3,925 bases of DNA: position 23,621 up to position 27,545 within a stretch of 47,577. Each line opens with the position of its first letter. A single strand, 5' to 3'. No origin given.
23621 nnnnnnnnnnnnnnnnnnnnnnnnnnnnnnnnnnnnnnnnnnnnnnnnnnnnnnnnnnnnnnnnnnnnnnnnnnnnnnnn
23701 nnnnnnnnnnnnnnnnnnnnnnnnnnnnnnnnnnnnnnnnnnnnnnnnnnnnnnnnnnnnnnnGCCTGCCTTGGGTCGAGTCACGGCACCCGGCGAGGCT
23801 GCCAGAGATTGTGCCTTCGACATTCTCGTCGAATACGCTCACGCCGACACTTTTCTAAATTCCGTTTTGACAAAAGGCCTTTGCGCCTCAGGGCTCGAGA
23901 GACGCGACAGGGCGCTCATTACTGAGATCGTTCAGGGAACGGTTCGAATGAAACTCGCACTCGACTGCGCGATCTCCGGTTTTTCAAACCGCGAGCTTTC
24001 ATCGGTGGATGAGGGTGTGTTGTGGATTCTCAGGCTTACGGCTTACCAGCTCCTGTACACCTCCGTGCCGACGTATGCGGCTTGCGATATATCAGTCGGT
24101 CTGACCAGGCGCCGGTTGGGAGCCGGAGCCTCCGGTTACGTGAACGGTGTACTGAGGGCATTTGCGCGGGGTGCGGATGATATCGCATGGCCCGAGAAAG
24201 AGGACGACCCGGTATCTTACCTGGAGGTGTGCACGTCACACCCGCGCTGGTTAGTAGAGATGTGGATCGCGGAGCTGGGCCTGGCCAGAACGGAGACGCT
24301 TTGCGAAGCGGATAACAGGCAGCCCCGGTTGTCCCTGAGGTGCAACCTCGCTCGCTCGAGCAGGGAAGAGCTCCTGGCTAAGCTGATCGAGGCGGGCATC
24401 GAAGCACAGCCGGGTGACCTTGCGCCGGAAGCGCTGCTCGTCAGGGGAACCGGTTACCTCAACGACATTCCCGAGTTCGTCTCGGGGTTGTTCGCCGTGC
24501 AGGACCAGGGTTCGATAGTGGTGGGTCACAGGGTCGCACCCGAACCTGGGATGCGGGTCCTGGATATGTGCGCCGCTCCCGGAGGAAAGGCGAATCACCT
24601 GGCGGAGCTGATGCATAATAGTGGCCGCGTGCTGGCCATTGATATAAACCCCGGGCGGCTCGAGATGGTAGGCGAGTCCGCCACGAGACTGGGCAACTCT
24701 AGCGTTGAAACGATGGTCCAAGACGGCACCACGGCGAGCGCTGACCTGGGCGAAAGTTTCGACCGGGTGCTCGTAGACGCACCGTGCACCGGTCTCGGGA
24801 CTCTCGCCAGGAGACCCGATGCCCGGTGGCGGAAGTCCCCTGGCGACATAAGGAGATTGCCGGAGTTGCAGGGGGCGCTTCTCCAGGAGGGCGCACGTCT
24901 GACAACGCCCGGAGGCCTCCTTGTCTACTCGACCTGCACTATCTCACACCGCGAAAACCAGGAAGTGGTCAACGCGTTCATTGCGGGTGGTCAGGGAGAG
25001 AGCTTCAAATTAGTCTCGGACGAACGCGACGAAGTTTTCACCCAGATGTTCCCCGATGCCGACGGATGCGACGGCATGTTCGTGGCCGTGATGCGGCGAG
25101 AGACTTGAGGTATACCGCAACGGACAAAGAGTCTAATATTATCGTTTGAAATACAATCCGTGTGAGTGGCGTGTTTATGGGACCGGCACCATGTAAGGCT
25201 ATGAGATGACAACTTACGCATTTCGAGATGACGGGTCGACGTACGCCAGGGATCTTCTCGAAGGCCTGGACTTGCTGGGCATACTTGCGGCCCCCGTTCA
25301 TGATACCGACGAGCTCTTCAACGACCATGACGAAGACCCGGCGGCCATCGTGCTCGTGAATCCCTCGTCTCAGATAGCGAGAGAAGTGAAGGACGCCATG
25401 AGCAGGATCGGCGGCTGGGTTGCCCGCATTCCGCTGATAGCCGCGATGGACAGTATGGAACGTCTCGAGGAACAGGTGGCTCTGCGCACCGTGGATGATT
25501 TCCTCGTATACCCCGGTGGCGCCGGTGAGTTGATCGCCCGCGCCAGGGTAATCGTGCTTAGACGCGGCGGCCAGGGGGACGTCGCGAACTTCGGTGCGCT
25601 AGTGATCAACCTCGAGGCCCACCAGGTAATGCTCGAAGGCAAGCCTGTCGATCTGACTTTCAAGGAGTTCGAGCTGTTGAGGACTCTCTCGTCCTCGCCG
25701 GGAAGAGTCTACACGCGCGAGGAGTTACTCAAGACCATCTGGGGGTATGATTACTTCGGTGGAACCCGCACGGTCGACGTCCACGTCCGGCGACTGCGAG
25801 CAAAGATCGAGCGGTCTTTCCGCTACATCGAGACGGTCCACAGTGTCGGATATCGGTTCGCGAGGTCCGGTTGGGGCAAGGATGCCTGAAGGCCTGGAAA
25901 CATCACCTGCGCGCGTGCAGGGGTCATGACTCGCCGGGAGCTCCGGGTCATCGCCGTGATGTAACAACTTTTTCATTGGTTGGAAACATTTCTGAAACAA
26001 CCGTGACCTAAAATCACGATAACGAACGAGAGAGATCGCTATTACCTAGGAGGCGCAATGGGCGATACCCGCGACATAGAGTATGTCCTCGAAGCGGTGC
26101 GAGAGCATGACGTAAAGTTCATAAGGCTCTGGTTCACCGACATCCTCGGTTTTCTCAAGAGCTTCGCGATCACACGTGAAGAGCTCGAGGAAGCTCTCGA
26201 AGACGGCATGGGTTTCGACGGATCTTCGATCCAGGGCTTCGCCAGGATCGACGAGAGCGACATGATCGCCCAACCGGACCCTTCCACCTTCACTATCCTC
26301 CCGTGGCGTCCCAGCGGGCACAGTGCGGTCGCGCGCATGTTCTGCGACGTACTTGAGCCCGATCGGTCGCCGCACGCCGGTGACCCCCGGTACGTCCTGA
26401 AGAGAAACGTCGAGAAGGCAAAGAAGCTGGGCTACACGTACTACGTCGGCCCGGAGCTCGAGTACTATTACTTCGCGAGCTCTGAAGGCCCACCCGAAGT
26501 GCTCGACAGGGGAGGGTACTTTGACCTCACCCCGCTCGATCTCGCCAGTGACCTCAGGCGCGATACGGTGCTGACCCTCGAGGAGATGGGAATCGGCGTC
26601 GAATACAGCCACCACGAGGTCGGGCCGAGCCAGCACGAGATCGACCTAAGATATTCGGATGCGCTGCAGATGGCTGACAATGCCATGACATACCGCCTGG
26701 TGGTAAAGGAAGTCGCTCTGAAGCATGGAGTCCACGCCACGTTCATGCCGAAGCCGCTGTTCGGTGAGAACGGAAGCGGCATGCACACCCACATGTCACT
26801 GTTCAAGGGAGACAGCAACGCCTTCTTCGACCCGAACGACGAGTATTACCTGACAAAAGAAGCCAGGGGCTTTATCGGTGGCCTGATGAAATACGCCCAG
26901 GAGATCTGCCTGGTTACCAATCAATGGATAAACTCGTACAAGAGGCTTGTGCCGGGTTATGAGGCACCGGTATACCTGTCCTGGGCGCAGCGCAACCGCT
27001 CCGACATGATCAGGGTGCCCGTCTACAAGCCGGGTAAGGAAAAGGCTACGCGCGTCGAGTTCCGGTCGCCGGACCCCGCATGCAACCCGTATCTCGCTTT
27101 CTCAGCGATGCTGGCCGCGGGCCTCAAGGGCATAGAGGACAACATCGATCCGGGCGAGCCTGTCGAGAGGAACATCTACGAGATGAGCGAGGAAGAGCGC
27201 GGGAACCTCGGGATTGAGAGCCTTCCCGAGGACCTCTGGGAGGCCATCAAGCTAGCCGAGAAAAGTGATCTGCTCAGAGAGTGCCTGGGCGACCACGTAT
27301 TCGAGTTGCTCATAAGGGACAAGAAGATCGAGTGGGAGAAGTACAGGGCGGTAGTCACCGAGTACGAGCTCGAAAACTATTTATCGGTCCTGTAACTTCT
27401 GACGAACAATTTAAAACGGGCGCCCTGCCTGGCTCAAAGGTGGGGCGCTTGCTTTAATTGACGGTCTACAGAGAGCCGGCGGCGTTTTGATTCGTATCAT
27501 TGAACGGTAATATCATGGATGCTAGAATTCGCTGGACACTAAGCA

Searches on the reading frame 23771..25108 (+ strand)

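Call 46: search_protein_families(library=pfam, proteins=[window:23771-25108:+], max_evalue=0.00001)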
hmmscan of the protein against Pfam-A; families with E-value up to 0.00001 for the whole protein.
window:23771-25108:+ (445 aa): 5 families
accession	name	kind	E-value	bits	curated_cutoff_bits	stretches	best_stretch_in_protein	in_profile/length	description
PF01189.24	Methyltr_RsmB-F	-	1.7e-51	175.2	27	1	256-441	5-198/199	16S rRNA methyltransferase RsmB/F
PF01029.23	NusB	-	5.6e-24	85.5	23.1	1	10-133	2-133/133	NusB family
PF22458.1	RsmF-B_ferredox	-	1.6e-18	67.1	27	1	157-225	1-68/74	Methyltr_RsmF/B-like, ferredoxin-like domain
PF13847.12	Methyltransf_31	-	3.4e-07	30.5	27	1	258-392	2-114/145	Methyltransferase domain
PF01728.25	FtsJ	-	7.4e-06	26.4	24.1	0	258-301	20-59/181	FtsJ-like methyltransferase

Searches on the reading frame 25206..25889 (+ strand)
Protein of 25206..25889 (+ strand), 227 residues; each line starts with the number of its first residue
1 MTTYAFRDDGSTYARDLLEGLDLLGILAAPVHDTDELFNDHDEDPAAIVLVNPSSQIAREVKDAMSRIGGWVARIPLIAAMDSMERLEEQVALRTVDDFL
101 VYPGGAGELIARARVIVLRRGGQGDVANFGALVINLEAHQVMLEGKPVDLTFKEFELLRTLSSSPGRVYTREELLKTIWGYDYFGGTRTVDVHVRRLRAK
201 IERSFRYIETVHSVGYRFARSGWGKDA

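Call 46: search_protein_families(library=pfam, proteins=[window:25206-25889:+], max_evalue=0.00001)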
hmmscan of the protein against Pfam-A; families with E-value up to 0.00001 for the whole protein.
window:25206-25889:+ (227 aa): 1 family
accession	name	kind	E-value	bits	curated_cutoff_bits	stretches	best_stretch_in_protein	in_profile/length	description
PF00486.34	Trans_reg_C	-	3e-27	94.9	26.2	1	145-218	1-77/77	Transcriptional regulatory protein, C terminal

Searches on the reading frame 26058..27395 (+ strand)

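Call 46: search_protein_families(library=pfam, proteins=[window:26058-27395:+], max_evalue=0.00001)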
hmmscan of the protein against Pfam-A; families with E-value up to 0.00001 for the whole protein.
window:26058-27395:+ (445 aa): 2 families
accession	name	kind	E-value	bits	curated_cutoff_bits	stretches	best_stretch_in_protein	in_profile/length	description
PF00120.29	Gln-synt_C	-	4.7e-130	434.1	24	1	108-441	2-344/344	Glutamine synthetase, catalytic domain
PF03951.24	Gln-synt_N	-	1.9e-33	114.4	33.4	1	18-101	1-82/82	Glutamine synthetase, beta-Grasp domain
